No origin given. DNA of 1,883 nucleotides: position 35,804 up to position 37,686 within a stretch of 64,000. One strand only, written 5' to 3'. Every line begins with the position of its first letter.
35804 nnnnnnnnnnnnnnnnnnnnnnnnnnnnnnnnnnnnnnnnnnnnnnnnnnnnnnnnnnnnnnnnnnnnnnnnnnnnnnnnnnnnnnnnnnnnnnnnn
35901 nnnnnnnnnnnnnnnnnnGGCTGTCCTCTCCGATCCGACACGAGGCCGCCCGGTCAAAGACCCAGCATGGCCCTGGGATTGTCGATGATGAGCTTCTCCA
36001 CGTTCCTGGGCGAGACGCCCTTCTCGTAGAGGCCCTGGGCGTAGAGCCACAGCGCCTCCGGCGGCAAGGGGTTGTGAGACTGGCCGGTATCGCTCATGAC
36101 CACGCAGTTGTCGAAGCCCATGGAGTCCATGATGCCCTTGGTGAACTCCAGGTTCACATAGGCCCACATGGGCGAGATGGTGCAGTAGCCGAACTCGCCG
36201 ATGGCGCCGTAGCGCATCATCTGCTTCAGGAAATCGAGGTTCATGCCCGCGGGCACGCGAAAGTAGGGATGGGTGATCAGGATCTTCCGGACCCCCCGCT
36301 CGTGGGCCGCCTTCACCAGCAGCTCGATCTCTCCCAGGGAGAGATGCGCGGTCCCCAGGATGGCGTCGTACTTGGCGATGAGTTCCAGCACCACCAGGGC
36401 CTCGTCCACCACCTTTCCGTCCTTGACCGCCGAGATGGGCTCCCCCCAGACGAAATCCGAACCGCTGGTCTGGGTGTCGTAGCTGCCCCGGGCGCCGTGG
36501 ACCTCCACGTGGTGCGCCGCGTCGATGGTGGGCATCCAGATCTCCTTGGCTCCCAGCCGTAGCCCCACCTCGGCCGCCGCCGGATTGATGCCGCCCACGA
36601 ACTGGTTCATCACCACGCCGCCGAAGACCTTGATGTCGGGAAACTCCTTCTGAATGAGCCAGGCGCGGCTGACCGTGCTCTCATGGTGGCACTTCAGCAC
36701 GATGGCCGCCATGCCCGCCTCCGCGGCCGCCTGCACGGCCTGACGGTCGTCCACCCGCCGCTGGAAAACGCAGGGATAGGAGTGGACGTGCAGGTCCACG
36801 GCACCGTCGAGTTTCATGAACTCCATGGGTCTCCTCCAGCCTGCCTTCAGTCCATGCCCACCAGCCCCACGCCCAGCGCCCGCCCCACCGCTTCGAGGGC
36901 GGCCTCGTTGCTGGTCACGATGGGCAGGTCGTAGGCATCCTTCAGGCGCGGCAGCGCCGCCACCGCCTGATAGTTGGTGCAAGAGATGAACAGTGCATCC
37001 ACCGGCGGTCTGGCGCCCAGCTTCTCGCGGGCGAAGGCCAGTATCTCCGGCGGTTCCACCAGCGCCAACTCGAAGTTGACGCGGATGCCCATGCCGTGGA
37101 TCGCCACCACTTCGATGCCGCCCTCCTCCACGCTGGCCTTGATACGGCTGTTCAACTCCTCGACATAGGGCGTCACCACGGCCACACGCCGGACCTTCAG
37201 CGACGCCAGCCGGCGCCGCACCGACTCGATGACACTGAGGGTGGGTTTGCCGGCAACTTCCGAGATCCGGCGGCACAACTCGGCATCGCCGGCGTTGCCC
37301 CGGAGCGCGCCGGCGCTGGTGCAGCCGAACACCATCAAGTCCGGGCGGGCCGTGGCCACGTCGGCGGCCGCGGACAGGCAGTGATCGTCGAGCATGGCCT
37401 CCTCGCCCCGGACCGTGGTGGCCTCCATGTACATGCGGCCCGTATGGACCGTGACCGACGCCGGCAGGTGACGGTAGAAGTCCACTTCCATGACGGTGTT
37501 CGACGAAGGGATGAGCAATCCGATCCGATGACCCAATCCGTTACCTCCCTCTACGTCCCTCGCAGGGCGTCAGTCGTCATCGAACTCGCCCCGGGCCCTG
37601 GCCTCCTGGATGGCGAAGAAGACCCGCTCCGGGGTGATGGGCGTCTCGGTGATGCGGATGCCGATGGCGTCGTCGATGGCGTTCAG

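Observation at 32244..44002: Tightly coupled 12-gene operon with an enzyme combination that matches no pathway I can name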

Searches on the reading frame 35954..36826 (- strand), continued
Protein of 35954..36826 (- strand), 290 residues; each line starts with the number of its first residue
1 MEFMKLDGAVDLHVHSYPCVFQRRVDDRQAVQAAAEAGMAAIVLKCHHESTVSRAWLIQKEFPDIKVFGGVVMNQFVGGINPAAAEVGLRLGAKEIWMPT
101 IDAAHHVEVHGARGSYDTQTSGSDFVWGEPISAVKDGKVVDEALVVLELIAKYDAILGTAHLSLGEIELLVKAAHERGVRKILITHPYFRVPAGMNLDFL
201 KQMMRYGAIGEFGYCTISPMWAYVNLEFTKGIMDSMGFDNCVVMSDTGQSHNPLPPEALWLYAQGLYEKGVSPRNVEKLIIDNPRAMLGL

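Call 38: search_protein_families(library=pfam, proteins=[L020:16263-17375:+, L020:18434-19921:+, L016:14903-15895:+, L044:6134-7297:+, L044:10344-11417:+, L025:14238-15461:+, L025:15497-17194:+, L036:12628-14310:+, L036:3325-5061:+, L030:4064-5368:+], max_evalue=0.00001)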
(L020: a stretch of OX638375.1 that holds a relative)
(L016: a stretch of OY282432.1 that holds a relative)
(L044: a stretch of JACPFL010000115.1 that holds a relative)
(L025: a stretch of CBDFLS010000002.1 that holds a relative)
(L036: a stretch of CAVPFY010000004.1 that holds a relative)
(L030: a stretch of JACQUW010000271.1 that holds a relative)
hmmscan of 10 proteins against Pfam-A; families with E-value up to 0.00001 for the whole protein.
L020:16263-17375:+ (370 aa): 1 family
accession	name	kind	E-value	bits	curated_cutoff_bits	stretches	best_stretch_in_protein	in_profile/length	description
PF04909.20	Amidohydro_2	-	6.9e-28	98.7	26.4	1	100-369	52-289/289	Amidohydrolase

L020:18434-19921:+ (495 aa): 2 families
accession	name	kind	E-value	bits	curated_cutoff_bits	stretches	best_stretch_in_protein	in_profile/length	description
PF01979.26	Amidohydro_1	-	4.2e-36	125.3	25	1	55-443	2-344/345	Amidohydrolase family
PF07969.17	Amidohydro_3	-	1.7e-17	64.5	29.7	1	296-443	317-470/472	Amidohydrolase family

L016:14903-15895:+ (330 aa): 1 family
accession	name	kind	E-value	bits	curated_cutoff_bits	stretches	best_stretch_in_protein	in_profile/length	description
PF02423.21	OCD_Mu_crystall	-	3.8e-46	157.9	24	1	16-317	14-313/314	Ornithine cyclodeaminase/mu-crystallin family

L044:6134-7297:+ (387 aa): 3 families
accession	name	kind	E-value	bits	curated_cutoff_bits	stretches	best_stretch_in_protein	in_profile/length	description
PF00155.27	Aminotran_1_2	-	1.1e-73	249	19.7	1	32-380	3-361/361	Aminotransferase class I and II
PF01041.23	DegT_DnrJ_EryC1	-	1.4e-06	28.3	19.8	1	111-202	61-145/360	DegT/DnrJ/EryC1/StrS aminotransferase family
PF01053.26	Cys_Met_Meta_PP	-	6.2e-06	25.4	27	1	104-205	81-176/381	Cys/Met metabolism PLP-dependent enzyme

L044:10344-11417:+ (357 aa): 1 family
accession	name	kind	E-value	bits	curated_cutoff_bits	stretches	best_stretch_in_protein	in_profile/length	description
PF16868.10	NMT1_3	-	3.9e-41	142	27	1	60-354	1-289/289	NMT1-like family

L025:14238-15461:+ (407 aa): 2 families
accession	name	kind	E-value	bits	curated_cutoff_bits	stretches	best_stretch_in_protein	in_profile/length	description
PF00355.32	Rieske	-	1.2e-17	64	20.3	1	32-110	2-78/88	Rieske [2Fe-2S] domain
PF11723.14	Aromatic_hydrox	-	8.1e-11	42.3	24.4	0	141-195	2-56/241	Homotrimeric ring hydroxylase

L025:15497-17194:+ (565 aa): 1 family
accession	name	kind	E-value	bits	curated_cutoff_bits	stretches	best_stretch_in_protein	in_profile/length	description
PF00496.27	SBP_bac_5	-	5.9e-70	236.7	32.4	1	93-466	1-351/368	Bacterial extracellular solute-binding proteins, family 5 Middle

L036:12628-14310:+ (560 aa): 1 family
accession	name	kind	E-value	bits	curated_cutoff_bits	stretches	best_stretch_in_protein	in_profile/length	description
PF00496.27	SBP_bac_5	-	2.8e-53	181.8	32.4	1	124-478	5-365/368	Bacterial extracellular solute-binding proteins, family 5 Middle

L036:3325-5061:+ (578 aa): 4 families
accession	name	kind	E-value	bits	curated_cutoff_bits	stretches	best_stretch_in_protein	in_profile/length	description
PF00890.30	FAD_binding_2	-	1.8e-57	195.9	20.4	1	10-398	1-414/414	FAD binding domain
PF02910.25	Succ_DH_flav_C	-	4.6e-25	88.5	20.8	1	453-566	1-116/130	Fumarate reductase flavoprotein C-term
PF07992.20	Pyr_redox_2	-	4.6e-07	30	26.1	0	10-47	2-42/291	Pyridine nucleotide-disulphide oxidoreductase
PF03486.20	HI0933_like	-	7.8e-06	25.9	50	0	187-389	152-224/244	HI0933-like protein Rossmann domain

L030:4064-5368:+ (434 aa): 1 family
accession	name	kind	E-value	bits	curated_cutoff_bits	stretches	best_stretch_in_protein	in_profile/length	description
PF09338.16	Gly_reductase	-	5e-93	312.3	22.2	1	1-417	1-412/426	Glycine/sarcosine/betaine reductase component B subunits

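Call 43: predict_structure(alignment_id=A1)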
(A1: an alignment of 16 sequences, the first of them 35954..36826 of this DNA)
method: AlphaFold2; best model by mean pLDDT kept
length: 290 residues; sequences in the alignment: 16
mean_pLDDT: 89.8   pTM: 0.90
mean pLDDT of the five models: 89.8, 89.3, 87.5, 84.8, 82.7
residues with pLDDT >= 90: 187; 70-90: 92; 50-70: 11; < 50: 0
segments of 3 or more residues with pLDDT < 50: none
pLDDT, mean of each block of 10 residues (from residue 1): 88 82 85 96 86 92 95 89 95 92 89 79 70 94 98 96 93 98 85 77 95 86 88 95 85 88 95 97 97
secondary structure, 60 per line:
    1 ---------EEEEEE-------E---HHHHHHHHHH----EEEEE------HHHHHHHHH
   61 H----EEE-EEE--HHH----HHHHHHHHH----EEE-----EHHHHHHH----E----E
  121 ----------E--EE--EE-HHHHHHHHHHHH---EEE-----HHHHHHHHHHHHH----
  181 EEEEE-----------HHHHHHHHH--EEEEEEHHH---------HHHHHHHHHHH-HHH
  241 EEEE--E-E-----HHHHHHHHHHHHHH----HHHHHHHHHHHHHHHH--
elements in order: E10-15 H27-36 E41-45 H52-61 E66-68 E70-72 H82-90 E95-97 H104-110 H141-152 E156-158 H164-176 E181-185 H197-205 E208-213 H226-236 E241-244 H255-268 H273-288

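Call 46: fold_search(model_id=the predicted structure, library=pdb)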
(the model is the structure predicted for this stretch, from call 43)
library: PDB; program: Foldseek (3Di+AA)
matches with E <= 10: 1606; with E <= 0.001: 269
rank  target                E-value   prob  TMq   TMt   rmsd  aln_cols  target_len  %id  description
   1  2i5g_A                9.5e-09  1.00  0.60  0.55   6.1       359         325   12  Crystal strcuture of amidohydrolase from Pseudomonas aeruginosa (released 2006-09-05)
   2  6jst_A                4.1e-08  1.00  0.61  0.55   6.0       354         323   13  Structure of Geobacillus kaustophilus lactonase, Y99P/D266N double mutant with bound 3-oxo-C8-HSL (released 2020-04-08)
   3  4lef_B                5.6e-08  1.00  0.59  0.59   9.2       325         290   14  Crystal structure of PHOSPHOTRIESTERASE HOMOLOGY PROTEIN FROM ESCHERICHIA COLI complexed with phosphate in active site (released 2014-06-25)
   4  3pnz_A                8.1e-08  1.00  0.52  0.47  10.9       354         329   16  Crystal structure of the lactonase Lmo2620 from Listeria monocytogenes (released 2011-11-23)
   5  5wj0_G                1.5e-07  1.00  0.62  0.58   5.0       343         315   14  Phosphotriesterase variant S5+254R (released 2019-01-23)
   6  3pnz_C                2.3e-07  1.00  0.52  0.47  11.2       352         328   15  Crystal structure of the lactonase Lmo2620 from Listeria monocytogenes (released 2011-11-23)
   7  2dvt_B                2.4e-07  1.00  0.59  0.53   7.0       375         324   11  Crystal Structure of 2,6-Dihydroxybenzoate Decarboxylase from Rhizobium (released 2006-09-19)
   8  5wj0_A                2.6e-07  1.00  0.59  0.55   5.6       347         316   14  Phosphotriesterase variant S5+254R (released 2019-01-23)
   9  1zzm                  2.8e-07  1.00  0.56  0.62   9.7       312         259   14  Crystal structure of YJJV, TATD Homolog from Escherichia coli k12, at 1.8 A resolution (released 2005-06-28)
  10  4h9x_A                2.9e-07  1.00  0.61  0.56   5.5       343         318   14  Structure of Geobacillus kaustophilus lactonase, mutant E101G/R230C/D266N with Zn2+ and bound N-butyryl-DL-homoserine  (released 2012-11-07)
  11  6aml_G                3.1e-07  1.00  0.62  0.58   4.9       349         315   14  Phosphotriesterase variant S8 (released 2018-08-08)
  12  5wcw_A                3.1e-07  1.00  0.60  0.56   6.0       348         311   14  Phosphotriesterase variant S3 (released 2019-01-23)
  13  5w3u_C                3.1e-07  1.00  0.56  0.56  11.2       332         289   14  Crystal structure of SsoPox AsB5 mutant (V27A-I76T-Y97W-Y99F-L130P-L226V) (released 2017-12-20)
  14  4h9z_A                3.5e-07  1.00  0.58  0.53   6.3       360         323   13  Structure of Geobacillus kaustophilus lactonase, mutant E101N with Mn2+ (released 2012-11-07)
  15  2dvt_C                3.7e-07  1.00  0.57  0.52   7.1       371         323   11  Crystal Structure of 2,6-Dihydroxybenzoate Decarboxylase from Rhizobium (released 2006-09-19)
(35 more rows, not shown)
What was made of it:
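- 35954..36826 (-): g9, DUF6282, amidohydrolase-superfamily metal hydrolase (290 aa). The AF2 model has pLDDT 89.8 and a TIM-barrel fold, TM about 0.6 to PTE-like lactonases and dihydroorotase at 11-16% identity (calls 43, 46).
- On Amidohydrolase superfamily: Foldseek matches PTE-like lactonases and dihydroorotase with probability 1.0 (call 46).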

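Call 77: search_protein_families(library=ncbifam, proteins=[L020:18434-19921:+, L020:16263-17375:+, L016:14903-15895:+, L020:14679-16256:+, L050:8830-9984:+, L056:14580-15740:+, L056:15741-17525:+, L056:17894-19066:+], max_evalue=1e-15)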
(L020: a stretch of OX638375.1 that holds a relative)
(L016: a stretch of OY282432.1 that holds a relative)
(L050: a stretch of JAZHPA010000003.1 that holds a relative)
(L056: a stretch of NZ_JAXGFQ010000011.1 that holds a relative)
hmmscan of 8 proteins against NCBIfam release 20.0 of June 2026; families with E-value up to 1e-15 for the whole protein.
L020:18434-19921:+ (495 aa): 15 families
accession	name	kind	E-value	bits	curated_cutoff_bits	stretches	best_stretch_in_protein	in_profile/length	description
NF004801.0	PRK06151.1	subfamily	1.6e-170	568.2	416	1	1-493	2-486/491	chlorohydrolase family protein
NF005557.0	PRK07228.1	equivalog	5.3e-55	186.9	522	1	115-472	96-440/445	5'-deoxyadenosine deaminase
NF004701.0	PRK06038.1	equivalog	3e-46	158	609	1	183-470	149-427/432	N-ethylammeline chlorohydrolase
NF006252.0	PRK08393.1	equivalog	2.2e-45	155.4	617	1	120-466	99-420/424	N-ethylammeline chlorohydrolase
NF006056.0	PRK08204.1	subfamily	8.9e-43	146.7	391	1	218-470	194-441/449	hypothetical protein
NF006055.0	PRK08203.1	equivalog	8.6e-38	130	532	1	223-468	214-449/455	8-oxoguanine deaminase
NF006549.0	PRK09045.1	equivalog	1.5e-34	119.4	540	1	125-465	118-435/444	TRZ/ATZ family hydrolase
NF009059.0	PRK12393.1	equivalog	1e-33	116.8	543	1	221-468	216-454/460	amidohydrolase family protein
NF006681.0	PRK09229.1-2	equivalog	1e-29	103.6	362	1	222-453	211-433/451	formimidoylglutamate deiminase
NF005540.0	PRK07203.1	equivalog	9.9e-26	90.4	444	1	113-474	101-443/444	putative aminohydrolase SsnA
TIGR03314.1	Se_ssnA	subfamily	1.3e-25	90.2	455.5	1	17-473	14-441/441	putative selenium metabolism protein SsnA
TIGR02967.1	guan_deamin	equivalog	4e-25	88.6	375.4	1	122-409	92-364/401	guanine deaminase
NF004995.0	PRK06380.1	subfamily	1.2e-23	83.8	567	1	1-457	1-411/418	metal-dependent hydrolase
NF006679.0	PRK09228.1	subfamily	1.6e-22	79.9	351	1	121-411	116-391/433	guanine deaminase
NF012037.0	PRK15493.1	equivalog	3.4e-17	62.4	779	1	16-457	15-421/435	bifunctional S-methyl-5'-thioadenosine deaminase/S-adenosylhomocysteine deaminase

L020:16263-17375:+ (370 aa): 0 families

L016:14903-15895:+ (330 aa): 10 families
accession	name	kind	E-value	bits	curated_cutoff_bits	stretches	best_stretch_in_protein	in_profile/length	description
NF006379.0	PRK08618.1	equivalog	2.9e-42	145.2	417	1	2-323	2-324/326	ornithine cyclodeaminase family protein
TIGR02371.1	ala_DH_arch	equivalog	7.1e-36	124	409.15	1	20-323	17-322/325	alanine dehydrogenase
NF004793.0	PRK06141.1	equivalog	1.4e-33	116.2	322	1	88-314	84-311/314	bifunctional Delta(1)-pyrroline-2-carboxylate/Delta(1)-piperideine-2-carboxylate reductase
TIGR02992.1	ectoine_eutC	equivalog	1.7e-33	116.1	471.65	1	99-321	98-323/326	ectoine utilization protein EutC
NF006141.0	PRK08291.1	equivalog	6.4e-33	114.1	408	1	102-321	105-326/330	cyclodeaminase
NF004848.0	PRK06199.1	subfamily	1.4e-32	113.3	362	1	91-329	114-376/379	tyramine oxidase subunit B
TIGR03944.1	dehyd_SbnB_fam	equivalog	1.5e-31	109.6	326.9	1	86-324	88-325/327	2,3-diaminopropionate biosynthesis protein SbnB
NF045643.1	ImmsucRedBhcD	equivalog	1.7e-27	96.6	500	1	83-323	81-319/321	iminosuccinate reductase BhcD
NF005762.1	PRK07589.1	equivalog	5e-21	75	350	1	108-323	107-318/334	ornithine cyclodeaminase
NF005296.0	PRK06823.1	equivalog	5.4e-18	65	438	1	92-312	90-311/315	ornithine cyclodeaminase family protein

L020:14679-16256:+ (525 aa): 6 families
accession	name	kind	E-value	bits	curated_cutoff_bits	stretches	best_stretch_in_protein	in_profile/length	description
TIGR00148.1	TIGR00148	subfamily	1.2e-75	254.8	244.85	1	4-417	1-437/438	UbiD family decarboxylase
NF041204.1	VdcC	exception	1.8e-61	208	650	1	2-419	2-439/467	non-oxidative hydroxyarylic acid decarboxylases subunit C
TIGR03701.1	mena_SCO4490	equivalog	1e-42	146.4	495.9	1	100-388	121-415/433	menaquinone biosynthesis decarboxylase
TIGR02724.1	phenyl_P_beta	equivalog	4e-31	107.9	468.95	1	21-419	24-443/472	phenylphosphate carboxylase subunit beta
NF008175.0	PRK10922.1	equivalog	6.1e-31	107.5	788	1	102-416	136-456/497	4-hydroxy-3-polyprenylbenzoate decarboxylase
TIGR02723.1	phenyl_P_alpha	equivalog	1.6e-24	86.4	564.6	1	55-395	67-421/485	phenylphosphate carboxylase subunit alpha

L050:8830-9984:+ (384 aa): 11 families
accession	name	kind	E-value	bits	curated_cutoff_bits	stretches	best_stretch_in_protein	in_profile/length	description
NF006183.0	PRK08318.1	equivalog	1.8e-89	300.5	335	1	1-383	1-398/422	NAD-dependent dihydropyrimidine dehydrogenase subunit PreA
TIGR01037.2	pyrD_sub1_fam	subfamily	1.7e-65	221.1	270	1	4-311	1-299/300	dihydroorotate dehydrogenase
NF005574.0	PRK07259.1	equivalog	5.3e-64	216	269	1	2-311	3-302/304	dihydroorotate dehydrogenase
NF041011.1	dihydoor_dh_Arch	equivalog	5e-42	144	330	1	7-311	2-287/289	dihydroorotate dehydrogenase PyrD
NF005741.0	PRK07565.1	subfamily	2.8e-29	102.3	303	1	113-310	114-305/335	dihydroorotate dehydrogenase-like protein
NF002702.0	PRK02506.1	equivalog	8.4e-25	87.5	301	1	3-309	3-307/313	dihydroorotate oxidase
NF003645.0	PRK05286.1-2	equivalog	1.4e-19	70.2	366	1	4-312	46-355/359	quinone-dependent dihydroorotate dehydrogenase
NF003649.0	PRK05286.2-2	equivalog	6.5e-18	64.8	505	1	125-309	168-347/351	quinone-dependent dihydroorotate dehydrogenase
TIGR01036.1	pyrD_sub2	equivalog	1e-17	64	200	1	4-309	46-352/356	dihydroorotate dehydrogenase (quinone)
NF003648.0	PRK05286.2-1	equivalog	5.1e-17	61.8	433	1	4-310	51-354/360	quinone-dependent dihydroorotate dehydrogenase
NF003652.0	PRK05286.2-5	equivalog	2.5e-16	59.8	267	1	3-304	50-352/353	quinone-dependent dihydroorotate dehydrogenase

L056:14580-15740:+ (386 aa): 10 families
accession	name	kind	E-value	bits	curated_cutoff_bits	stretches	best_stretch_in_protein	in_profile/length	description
NF040821.1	dipep_PepQ_Arch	equivalog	3.9e-49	167.5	630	1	14-382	1-345/346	Xaa-Pro dipeptidase PepQ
NF007310.0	PRK09795.1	equivalog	5.4e-32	111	393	1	153-376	121-349/361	aminopeptidase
NF038259.1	ectoine_DoeA_2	exception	4e-27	94.9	575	1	5-380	7-381/386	ectoine hydrolase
TIGR00500.1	met_pdase_I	equivalog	1.3e-22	80.5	171.35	1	159-355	3-206/247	type I methionyl aminopeptidase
TIGR02993.1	ectoine_eutD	equivalog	1.7e-21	76.8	613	1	5-382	4-387/391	ectoine hydrolase DoeA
NF011174.0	PRK14576.1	subfamily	1.9e-20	73.1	487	1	136-383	154-402/405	putative endopeptidase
NF008970.0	PRK12318.1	equivalog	1e-17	64.3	267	1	158-352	42-244/291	methionyl aminopeptidase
NF011173.0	PRK14575.1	equivalog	3.6e-17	62.4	850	1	140-383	159-403/406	putative peptidase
NF011720.0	PRK15173.1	subfamily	1.3e-16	60.5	420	1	140-383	96-340/343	peptidase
NF008131.0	PRK10879.1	equivalog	2.6e-16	59.5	465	0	143-375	157-417/438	Xaa-Pro aminopeptidase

L056:15741-17525:+ (594 aa): 27 families (the best 25 are shown)
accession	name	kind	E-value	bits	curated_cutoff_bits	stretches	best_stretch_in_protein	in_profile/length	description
NF004900.0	PRK06263.1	equivalog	1.2e-116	390.5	718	1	14-571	3-543/546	fumarate reductase (CoM/CoB) subunit TfrA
NF004724.0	PRK06069.1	subfamily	1.2e-89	301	826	1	15-584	2-573/577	succinate dehydrogenase/fumarate reductase flavoprotein subunit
TIGR01812.1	sdhA_frdA_Gneg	subfamily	1.9e-89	300.7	567.3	1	20-585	1-565/568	succinate dehydrogenase or fumarate reductase, flavoprotein subunit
NF005866.0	PRK07803.1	equivalog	5.6e-88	295.7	819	2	289-570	314-590/631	fumarate reductase/succinate dehydrogenase flavoprotein subunit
TIGR01816.1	sdhA_forward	equivalog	3.7e-73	246.6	727.35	1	161-578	151-567/584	succinate dehydrogenase flavoprotein subunit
NF004613.0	PRK05945.1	equivalog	1.7e-66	225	824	1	19-585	4-572/575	succinate dehydrogenase/fumarate reductase flavoprotein subunit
NF005037.0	PRK06452.1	equivalog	3.1e-64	217.5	862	1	17-583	4-561/566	succinate dehydrogenase flavoprotein subunit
NF006686.0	PRK09231.1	equivalog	5.5e-63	213.4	854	1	163-592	150-583/598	fumarate reductase (quinol) flavoprotein subunit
NF042982.1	MFR_Fp_SdhA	equivalog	2.7e-62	211.1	1100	1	13-579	42-604/612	8-methylmenaquinol:fumarate reductase flavoprotein subunit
TIGR01176.1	fum_red_Fp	equivalog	4.2e-62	210.6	932.7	1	163-585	148-576/580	fumarate reductase (quinol) flavoprotein subunit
TIGR00551.1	nadB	equivalog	4.4e-60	203.8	452.75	1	19-549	3-489/489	L-aspartate oxidase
NF005636.0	PRK07395.1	subfamily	2.7e-58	197.6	723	1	18-566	12-551/560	L-aspartate oxidase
NF005867.0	PRK07804.1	equivalog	9.7e-55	185.8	639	1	19-571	19-538/548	L-aspartate oxidase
NF006383.0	PRK08626.1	equivalog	2.1e-54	184.9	663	1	169-592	179-600/657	fumarate reductase flavoprotein subunit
NF006567.0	PRK09077.1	equivalog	2.8e-51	174.4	629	1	17-553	7-523/537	L-aspartate oxidase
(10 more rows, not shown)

L056:17894-19066:+ (390 aa): 3 families
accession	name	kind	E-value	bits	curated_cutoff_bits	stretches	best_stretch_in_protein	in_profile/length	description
TIGR01891.1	amidohydrolases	subfamily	1e-97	327.6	153.75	1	15-372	3-365/366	amidohydrolase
NF040868.1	carboxypep_CpsA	equivalog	2.5e-96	322.8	500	1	2-380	4-385/391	carboxypeptidase CpsA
NF038260.1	ectoine_DoeB_2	equivalog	1.5e-85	287.3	550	1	12-378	7-373/378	N(2)-acetyl-L-2,4-diaminobutanoate deacetylase DoeB2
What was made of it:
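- Sister Binatia loci add a guanine-deaminase/TRZ-ATZ-type chlorohydrolase, a second UbiD and a PF04909 protein (calls 38, 77).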

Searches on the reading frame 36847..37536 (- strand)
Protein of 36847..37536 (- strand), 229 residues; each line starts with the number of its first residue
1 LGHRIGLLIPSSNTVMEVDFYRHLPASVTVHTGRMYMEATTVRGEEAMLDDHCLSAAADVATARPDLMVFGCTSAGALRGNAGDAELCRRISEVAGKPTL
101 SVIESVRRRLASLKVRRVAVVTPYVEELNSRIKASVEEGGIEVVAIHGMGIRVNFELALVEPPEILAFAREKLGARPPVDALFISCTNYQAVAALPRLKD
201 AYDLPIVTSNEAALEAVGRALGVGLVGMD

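Call 4: search_protein_families(library=pfam, proteins=[window:36847-37536:-])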
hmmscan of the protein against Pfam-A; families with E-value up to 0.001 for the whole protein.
window:36847-37536:- (229 aa): 1 family
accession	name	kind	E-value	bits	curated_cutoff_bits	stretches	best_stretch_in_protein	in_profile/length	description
PF17645.6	Amdase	-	1.1e-22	81.3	25.9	1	6-222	2-216/228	Arylmalonate decarboxylase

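Call 6: search_protein_families(library=ncbifam, proteins=[window:36847-37536:-], max_evalue=0.00001)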
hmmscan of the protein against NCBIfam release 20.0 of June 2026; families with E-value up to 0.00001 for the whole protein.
window:36847-37536:- (229 aa): 2 families
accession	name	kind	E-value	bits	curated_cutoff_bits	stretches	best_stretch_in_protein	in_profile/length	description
TIGR02990.1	ectoine_eutA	equivalog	2.5e-25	89.3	318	1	3-219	8-222/239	ectoine utilization protein EutA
NF052327.1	arylmal_decarb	equivalog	1.8e-24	86.7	225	1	5-222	3-218/231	arylmalonate decarboxylase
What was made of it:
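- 36847..37536 (-): g8, two-Cys racemase/isomerase of the Asp/Glu-racemase, maleate-isomerase and AMDase family (229 aa, TTG start). EutA model 89 bits, below cut-off (calls 4, 6).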

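Call 28: search_solved_structures(query=window:36847-37536:-, max_evalue=0.001)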
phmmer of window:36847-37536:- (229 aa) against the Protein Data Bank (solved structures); distinct sequences matched with E-value up to 0.001: 10.
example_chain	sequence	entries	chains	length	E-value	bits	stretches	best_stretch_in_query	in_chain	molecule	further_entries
3ixm_A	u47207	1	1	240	4.6e-14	56.1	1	5-222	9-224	Arylmalonate decarboxylase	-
2xec_A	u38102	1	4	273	1.2e-13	54.7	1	3-222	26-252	PUTATIVE MALEATE ISOMERASE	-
2xed_A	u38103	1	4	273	1.3e-13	54.7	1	3-222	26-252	PUTATIVE MALEATE ISOMERASE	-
2dgd_A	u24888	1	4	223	2.3e-13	53.8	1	4-216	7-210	223aa long hypothetical arylmalonate decarboxylase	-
3dtv_A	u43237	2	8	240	1.1e-12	51.6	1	5-222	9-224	Arylmalonate decarboxylase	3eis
3ixl_A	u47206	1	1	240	1.2e-12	51.5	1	5-222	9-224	Arylmalonate decarboxylase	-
3dg9_A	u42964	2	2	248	1.3e-12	51.4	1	5-222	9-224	Arylmalonate decarboxylase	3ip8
2vlb_A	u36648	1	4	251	1.3e-12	51.3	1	5-222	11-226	ARYLMALONATE DECARBOXYLASE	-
4fq7_A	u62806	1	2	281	1.8e-11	47.6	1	4-214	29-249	Maleate cis-trans isomerase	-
4fq5_B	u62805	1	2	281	6.4e-11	45.8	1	4-208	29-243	Maleate cis-trans isomerase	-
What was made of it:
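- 36847..37536 (-): Solved relatives are AMDase and maleate isomerase, 46-56 bits (call 28).
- A maleate-isomerase-like enzyme is present, as in the aerobic nic and pic clusters (call 28).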
